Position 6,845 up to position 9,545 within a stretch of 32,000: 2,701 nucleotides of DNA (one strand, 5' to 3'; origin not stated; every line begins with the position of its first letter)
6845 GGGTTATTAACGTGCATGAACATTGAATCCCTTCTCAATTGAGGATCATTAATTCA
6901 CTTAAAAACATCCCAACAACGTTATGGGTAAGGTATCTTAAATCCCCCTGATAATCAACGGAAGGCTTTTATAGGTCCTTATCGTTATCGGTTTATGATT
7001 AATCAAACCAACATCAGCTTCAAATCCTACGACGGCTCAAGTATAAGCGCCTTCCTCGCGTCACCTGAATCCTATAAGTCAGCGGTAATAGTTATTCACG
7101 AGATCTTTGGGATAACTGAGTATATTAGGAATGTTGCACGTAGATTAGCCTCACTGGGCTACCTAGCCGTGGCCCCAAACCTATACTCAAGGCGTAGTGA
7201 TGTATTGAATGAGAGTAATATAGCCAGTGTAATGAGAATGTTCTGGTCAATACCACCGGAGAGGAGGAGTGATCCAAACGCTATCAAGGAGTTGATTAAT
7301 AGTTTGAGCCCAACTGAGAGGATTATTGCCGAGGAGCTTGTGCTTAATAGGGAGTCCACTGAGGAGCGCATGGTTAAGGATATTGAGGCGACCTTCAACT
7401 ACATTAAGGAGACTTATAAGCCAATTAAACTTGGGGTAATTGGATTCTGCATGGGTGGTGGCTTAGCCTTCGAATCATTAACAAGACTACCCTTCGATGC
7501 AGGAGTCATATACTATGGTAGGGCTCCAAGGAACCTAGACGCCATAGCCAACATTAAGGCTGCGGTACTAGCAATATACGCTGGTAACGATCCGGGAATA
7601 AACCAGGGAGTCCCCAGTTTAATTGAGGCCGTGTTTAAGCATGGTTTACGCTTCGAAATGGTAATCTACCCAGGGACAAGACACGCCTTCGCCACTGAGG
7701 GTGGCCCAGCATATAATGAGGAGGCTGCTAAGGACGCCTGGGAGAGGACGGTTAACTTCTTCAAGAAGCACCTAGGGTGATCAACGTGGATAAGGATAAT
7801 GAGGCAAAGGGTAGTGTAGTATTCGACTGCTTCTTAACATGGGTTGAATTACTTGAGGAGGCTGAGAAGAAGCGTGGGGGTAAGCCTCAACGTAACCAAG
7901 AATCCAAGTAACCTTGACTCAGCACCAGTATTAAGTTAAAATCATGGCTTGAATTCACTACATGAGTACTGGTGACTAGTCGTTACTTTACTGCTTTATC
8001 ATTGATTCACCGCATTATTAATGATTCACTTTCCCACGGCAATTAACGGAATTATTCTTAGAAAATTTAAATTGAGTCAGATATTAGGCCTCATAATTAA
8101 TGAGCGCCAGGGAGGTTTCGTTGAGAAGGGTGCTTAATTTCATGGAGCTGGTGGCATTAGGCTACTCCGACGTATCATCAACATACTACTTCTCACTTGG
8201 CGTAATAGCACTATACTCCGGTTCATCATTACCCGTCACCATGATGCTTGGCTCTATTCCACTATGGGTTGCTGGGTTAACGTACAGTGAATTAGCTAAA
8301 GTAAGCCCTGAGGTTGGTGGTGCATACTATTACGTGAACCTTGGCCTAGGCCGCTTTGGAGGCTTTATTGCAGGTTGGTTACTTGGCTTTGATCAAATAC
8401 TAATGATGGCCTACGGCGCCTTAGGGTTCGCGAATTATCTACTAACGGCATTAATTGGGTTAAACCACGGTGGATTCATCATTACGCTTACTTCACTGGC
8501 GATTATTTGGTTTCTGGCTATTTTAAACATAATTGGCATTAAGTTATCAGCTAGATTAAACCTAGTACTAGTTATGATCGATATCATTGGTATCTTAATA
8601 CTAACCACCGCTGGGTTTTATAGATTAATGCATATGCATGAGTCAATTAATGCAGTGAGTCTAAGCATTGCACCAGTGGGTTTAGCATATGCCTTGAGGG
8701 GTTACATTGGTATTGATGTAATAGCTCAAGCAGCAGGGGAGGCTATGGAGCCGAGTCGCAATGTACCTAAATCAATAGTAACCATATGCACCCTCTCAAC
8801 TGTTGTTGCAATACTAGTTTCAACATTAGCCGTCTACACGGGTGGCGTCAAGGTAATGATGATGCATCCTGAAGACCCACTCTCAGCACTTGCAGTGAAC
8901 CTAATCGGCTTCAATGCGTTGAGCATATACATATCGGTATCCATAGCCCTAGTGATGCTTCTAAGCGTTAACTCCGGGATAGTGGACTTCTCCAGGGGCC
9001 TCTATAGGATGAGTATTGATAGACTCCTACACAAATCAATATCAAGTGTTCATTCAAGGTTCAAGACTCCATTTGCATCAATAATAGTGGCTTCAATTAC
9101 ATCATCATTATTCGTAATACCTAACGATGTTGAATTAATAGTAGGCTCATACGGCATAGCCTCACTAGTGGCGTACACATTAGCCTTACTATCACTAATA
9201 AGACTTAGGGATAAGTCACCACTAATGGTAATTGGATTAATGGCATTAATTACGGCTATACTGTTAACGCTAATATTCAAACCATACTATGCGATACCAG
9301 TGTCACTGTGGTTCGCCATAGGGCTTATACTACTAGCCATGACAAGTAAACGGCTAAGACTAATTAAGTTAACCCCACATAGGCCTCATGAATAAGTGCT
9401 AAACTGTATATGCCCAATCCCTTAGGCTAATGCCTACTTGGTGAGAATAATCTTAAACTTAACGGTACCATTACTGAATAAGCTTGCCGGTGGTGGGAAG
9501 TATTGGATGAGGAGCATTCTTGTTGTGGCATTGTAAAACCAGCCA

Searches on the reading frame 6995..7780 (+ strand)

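Call 46: search_protein_families(library=pfam, proteins=[window:6995-7780:+], max_evalue=0.001)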
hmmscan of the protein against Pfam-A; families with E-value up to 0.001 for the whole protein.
window:6995-7780:+ (261 aa): 2 families
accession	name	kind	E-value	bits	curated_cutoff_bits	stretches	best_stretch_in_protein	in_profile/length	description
PF01738.24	DLH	-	1.1e-52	179.3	21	1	17-259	1-216/217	Dienelactone hydrolase family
PF12146.15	Hydrolase_4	-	0.00021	21.1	27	0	124-166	56-98/239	Serine aminopeptidase, S33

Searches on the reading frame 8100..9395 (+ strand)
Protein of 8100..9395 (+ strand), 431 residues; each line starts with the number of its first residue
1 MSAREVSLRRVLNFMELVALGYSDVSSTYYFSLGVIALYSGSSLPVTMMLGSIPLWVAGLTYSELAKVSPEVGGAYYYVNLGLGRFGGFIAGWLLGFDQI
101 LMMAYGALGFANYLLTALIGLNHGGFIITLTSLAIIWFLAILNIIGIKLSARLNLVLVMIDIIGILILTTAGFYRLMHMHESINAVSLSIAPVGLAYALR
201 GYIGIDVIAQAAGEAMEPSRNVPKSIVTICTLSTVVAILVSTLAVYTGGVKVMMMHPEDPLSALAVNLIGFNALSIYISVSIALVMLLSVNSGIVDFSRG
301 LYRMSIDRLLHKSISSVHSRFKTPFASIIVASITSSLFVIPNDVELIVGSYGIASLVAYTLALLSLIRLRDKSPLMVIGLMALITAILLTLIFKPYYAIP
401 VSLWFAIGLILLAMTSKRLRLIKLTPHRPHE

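Call 46: search_protein_families(library=pfam, proteins=[window:8100-9395:+], max_evalue=0.001)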
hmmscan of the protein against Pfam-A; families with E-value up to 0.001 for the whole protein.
window:8100-9395:+ (431 aa): 2 families
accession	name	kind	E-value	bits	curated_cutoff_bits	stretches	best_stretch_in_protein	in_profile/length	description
PF13520.12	AA_permease_2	-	1.9e-36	126.4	27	1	12-405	1-393/427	Amino acid permease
PF00324.27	AA_permease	-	4.5e-19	68.9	24.6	1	32-398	18-424/470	Amino acid permease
